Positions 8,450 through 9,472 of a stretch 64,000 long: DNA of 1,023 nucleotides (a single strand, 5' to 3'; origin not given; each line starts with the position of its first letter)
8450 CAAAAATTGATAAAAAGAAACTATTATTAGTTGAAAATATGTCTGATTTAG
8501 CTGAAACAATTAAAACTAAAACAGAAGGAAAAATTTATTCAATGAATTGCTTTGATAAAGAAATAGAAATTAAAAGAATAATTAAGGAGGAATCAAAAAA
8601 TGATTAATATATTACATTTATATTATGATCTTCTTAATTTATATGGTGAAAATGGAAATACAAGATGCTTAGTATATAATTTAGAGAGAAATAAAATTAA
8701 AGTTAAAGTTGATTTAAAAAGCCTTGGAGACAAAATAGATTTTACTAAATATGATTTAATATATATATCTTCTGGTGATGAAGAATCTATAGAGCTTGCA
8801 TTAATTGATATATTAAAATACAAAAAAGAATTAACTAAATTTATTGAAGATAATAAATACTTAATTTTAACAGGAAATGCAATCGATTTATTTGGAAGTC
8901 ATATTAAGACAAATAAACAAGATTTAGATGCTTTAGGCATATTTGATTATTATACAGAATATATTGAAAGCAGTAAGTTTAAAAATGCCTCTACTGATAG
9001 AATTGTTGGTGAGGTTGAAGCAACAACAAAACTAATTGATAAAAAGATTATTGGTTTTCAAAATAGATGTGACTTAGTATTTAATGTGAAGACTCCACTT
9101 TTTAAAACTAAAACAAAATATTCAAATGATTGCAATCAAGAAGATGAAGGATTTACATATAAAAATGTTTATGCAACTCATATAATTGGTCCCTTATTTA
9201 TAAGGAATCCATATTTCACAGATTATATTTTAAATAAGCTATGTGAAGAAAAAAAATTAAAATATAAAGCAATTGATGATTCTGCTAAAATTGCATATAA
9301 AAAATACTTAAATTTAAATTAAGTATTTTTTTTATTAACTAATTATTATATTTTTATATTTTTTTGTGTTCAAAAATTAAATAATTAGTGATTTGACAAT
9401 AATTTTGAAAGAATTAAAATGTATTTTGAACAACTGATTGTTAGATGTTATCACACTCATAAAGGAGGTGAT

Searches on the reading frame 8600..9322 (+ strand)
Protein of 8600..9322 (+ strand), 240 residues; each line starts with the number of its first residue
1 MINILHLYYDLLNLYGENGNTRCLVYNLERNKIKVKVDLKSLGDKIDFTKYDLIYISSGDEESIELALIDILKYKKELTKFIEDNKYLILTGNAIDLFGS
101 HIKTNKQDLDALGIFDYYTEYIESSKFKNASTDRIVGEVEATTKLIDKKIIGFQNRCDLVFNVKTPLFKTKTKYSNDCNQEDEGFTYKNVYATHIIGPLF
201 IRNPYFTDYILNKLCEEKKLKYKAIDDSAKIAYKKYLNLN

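Call 44: find_encoding_contigs(protein=window:8600-9322:+, flank=3000, max_places=10)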
Protein window:8600-9322:+ (240 aa): 4 contigs read that carry it; 3 places shown.
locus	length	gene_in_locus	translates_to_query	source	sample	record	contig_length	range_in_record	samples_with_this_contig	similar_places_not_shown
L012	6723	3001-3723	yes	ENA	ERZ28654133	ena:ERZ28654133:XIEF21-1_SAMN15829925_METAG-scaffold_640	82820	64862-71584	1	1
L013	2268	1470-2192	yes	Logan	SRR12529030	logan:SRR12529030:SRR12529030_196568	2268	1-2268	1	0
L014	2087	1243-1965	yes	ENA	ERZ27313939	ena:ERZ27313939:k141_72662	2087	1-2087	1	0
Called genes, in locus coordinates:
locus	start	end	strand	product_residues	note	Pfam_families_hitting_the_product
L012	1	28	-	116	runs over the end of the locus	PF03862:SpoVAC_SpoVAEB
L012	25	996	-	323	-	PF07451:SpoVAD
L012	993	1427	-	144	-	PF03862:SpoVAC_SpoVAEB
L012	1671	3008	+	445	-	PF08245:Mur_ligase_M, PF08353:MurT_C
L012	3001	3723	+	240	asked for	PF07685:GATase_3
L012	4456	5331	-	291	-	PF02666:PS_Dcarbxylase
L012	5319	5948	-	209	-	PF01066:CDP-OH_P_transf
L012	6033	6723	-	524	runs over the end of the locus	PF07728:AAA_5 (faint), PF01078:Mg_chelatase (faint), PF00004:AAA, PF17866:AAA_lid_6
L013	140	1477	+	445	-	PF08245:Mur_ligase_M, PF08353:MurT_C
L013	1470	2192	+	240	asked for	PF07685:GATase_3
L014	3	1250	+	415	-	?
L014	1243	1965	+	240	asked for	PF07685:GATase_3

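Call 73: find_homologous_proteins(query=window:8600-9322:+, max_evalue=1e-40)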
Query window:8600-9322:+ (240 aa): 1054 proteins with E <= 1e-40 among 2481 candidates; the best 120 are listed.
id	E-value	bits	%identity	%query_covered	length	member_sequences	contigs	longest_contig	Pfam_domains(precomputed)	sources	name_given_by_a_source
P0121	1.6e-144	498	95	100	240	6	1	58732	PF07685.21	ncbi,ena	-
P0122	2.4e-135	467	90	100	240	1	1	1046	PF07685.21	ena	-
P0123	3.7e-121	421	80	100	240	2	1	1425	PF07685.21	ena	-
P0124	3.8e-120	418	80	99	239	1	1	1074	PF07685.21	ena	-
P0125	5.0e-119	414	80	100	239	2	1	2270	-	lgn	-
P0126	2.5e-116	405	79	100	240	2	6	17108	PF07685.21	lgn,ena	-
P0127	6.8e-115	401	78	100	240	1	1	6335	PF07685.21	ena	-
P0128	1.0e-113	397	77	100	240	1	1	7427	PF07685.21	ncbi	-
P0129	3.6e-113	395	75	100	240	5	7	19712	PF07685.21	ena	-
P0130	2.1e-111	389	75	100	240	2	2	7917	PF07685.21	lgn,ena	-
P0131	7.2e-111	387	75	100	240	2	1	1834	PF07685.21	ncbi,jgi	jgi:CobQ-like glutamine amidotransferase family enzyme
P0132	1.2e-110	387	75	100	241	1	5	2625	PF07685.21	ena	-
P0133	1.2e-110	387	73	100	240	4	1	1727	PF07685.21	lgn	-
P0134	1.2e-110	387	73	100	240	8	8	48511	PF07685.21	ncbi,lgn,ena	-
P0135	1.1e-109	384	73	100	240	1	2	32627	PF07685.21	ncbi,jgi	jgi:CobQ-like glutamine amidotransferase family enzyme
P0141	3.5e-108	379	74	100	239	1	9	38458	PF07685.21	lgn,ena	-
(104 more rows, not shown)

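Call 74: find_encoding_contigs(protein=P0126, flank=2500, max_places=3)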
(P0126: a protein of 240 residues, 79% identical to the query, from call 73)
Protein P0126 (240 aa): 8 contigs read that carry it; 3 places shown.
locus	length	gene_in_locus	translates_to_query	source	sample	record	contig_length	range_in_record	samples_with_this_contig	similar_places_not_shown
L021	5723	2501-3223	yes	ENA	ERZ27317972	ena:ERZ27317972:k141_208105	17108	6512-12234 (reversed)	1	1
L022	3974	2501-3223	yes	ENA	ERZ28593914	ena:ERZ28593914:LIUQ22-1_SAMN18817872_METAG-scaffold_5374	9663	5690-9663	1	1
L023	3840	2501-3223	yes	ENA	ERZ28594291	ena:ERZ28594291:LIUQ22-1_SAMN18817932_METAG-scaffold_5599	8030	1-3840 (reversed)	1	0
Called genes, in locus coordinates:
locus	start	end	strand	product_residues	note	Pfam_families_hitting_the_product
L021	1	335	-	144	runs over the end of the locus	PF03862:SpoVAC_SpoVAEB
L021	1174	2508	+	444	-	PF08245:Mur_ligase_M, PF08353:MurT_C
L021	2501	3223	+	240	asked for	PF07685:GATase_3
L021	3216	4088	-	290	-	PF02666:PS_Dcarbxylase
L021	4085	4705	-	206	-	PF01066:CDP-OH_P_transf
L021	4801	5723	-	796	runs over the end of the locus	PF00133:tRNA-synt_1, PF09334:tRNA-synt_1g, PF13603:tRNA-synt_1_2, PF00133:tRNA-synt_1, PF08264:Anticodon_1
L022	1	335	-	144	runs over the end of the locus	PF03862:SpoVAC_SpoVAEB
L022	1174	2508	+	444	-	PF08245:Mur_ligase_M, PF08353:MurT_C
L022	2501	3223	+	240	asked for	PF07685:GATase_3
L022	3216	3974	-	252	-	?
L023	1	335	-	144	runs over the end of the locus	PF03862:SpoVAC_SpoVAEB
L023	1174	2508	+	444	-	PF08245:Mur_ligase_M, PF08353:MurT_C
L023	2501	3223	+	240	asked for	PF07685:GATase_3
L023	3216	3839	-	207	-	?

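Call 75: find_encoding_contigs(protein=P0129, flank=2500, max_places=3)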
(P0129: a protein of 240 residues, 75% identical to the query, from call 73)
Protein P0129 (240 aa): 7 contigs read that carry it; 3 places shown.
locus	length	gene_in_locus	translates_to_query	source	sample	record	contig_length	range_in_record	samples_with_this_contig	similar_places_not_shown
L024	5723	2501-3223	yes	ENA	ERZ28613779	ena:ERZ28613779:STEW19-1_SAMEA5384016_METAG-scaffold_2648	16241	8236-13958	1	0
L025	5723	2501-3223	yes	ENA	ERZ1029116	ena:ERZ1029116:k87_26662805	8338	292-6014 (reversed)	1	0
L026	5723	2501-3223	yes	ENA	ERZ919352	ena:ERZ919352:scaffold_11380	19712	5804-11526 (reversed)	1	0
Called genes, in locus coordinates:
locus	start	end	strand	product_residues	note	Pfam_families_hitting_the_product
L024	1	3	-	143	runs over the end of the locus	PF03862:SpoVAC_SpoVAEB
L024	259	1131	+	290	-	PF04383:KilA-N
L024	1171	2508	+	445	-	PF08245:Mur_ligase_M, PF08353:MurT_C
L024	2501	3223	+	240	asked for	PF07685:GATase_3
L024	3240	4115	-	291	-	PF02666:PS_Dcarbxylase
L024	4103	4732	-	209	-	PF01066:CDP-OH_P_transf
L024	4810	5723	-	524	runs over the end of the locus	PF07728:AAA_5 (faint), PF01078:Mg_chelatase (faint), PF00004:AAA, PF17866:AAA_lid_6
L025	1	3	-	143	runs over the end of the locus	PF03862:SpoVAC_SpoVAEB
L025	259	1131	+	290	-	PF04383:KilA-N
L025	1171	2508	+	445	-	PF08245:Mur_ligase_M, PF08353:MurT_C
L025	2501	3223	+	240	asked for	PF07685:GATase_3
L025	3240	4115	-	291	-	PF02666:PS_Dcarbxylase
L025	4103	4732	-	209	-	PF01066:CDP-OH_P_transf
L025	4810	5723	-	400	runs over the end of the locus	?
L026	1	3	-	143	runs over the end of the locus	PF03862:SpoVAC_SpoVAEB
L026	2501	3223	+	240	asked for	PF07685:GATase_3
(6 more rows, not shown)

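Call 76: find_encoding_contigs(protein=P0134, flank=2500, max_places=3)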
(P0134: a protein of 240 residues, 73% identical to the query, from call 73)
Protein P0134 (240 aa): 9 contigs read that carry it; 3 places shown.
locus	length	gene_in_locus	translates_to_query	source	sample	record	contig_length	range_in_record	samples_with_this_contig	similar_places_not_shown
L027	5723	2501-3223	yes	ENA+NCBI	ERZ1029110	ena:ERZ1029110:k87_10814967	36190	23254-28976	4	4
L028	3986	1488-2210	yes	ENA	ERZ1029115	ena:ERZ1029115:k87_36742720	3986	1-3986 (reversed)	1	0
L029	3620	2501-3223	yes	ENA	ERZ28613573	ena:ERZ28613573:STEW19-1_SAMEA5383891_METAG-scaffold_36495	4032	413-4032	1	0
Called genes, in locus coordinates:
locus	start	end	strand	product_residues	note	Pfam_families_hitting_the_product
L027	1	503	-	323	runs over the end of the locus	PF07451:SpoVAD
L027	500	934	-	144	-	PF03862:SpoVAC_SpoVAEB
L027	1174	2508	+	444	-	PF08245:Mur_ligase_M, PF08353:MurT_C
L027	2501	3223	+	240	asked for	PF07685:GATase_3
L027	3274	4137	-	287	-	PF02666:PS_Dcarbxylase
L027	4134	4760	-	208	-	PF01066:CDP-OH_P_transf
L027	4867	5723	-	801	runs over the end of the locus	PF00133:tRNA-synt_1, PF00750:tRNA-synt_1d (faint), PF01406:tRNA-synt_1e (faint), PF09334:tRNA-synt_1g, PF13603:tRNA-synt_1_2, PF00133:tRNA-synt_1, PF09334:tRNA-synt_1g (weak), PF08264:Anticodon_1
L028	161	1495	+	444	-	PF08245:Mur_ligase_M, PF08353:MurT_C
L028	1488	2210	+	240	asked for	PF07685:GATase_3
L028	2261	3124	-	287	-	PF02666:PS_Dcarbxylase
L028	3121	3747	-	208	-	PF01066:CDP-OH_P_transf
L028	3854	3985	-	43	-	?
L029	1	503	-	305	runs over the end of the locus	?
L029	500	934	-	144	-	PF03862:SpoVAC_SpoVAEB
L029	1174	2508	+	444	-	PF08245:Mur_ligase_M, PF08353:MurT_C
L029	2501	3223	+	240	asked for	PF07685:GATase_3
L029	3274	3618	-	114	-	?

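Call 77: find_encoding_contigs(protein=P0141, flank=2500, max_places=3)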
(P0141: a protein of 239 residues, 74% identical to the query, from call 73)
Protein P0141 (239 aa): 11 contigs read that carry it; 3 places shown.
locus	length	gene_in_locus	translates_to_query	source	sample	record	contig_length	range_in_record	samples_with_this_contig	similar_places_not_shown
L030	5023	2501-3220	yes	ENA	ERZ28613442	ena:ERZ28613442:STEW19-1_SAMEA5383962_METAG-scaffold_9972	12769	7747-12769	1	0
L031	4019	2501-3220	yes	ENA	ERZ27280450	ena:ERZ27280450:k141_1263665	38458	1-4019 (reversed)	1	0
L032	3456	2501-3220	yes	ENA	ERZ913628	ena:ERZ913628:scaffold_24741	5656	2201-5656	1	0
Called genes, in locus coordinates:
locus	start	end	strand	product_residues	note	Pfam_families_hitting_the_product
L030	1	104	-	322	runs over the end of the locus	PF07451:SpoVAD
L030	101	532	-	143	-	PF03862:SpoVAC_SpoVAEB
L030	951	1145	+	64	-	-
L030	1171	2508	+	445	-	PF08245:Mur_ligase_M, PF08353:MurT_C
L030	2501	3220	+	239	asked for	PF07685:GATase_3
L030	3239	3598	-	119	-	-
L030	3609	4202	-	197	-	-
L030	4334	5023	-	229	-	?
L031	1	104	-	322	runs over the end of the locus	PF07451:SpoVAD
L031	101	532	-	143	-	PF03862:SpoVAC_SpoVAEB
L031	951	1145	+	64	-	-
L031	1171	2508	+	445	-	PF08245:Mur_ligase_M, PF08353:MurT_C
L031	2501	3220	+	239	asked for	PF07685:GATase_3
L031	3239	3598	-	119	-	-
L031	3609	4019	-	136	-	?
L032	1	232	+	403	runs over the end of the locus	PF00665:rve (weak), PF22483:Mu-transpos_C_2 (weak)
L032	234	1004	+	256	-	PF13173:AAA_14 (faint), PF01695:IstB_IS21, PF00308:Bac_DnaA, PF00004:AAA (weak)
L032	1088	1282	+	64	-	-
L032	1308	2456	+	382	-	-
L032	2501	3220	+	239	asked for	PF07685:GATase_3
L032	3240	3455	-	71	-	?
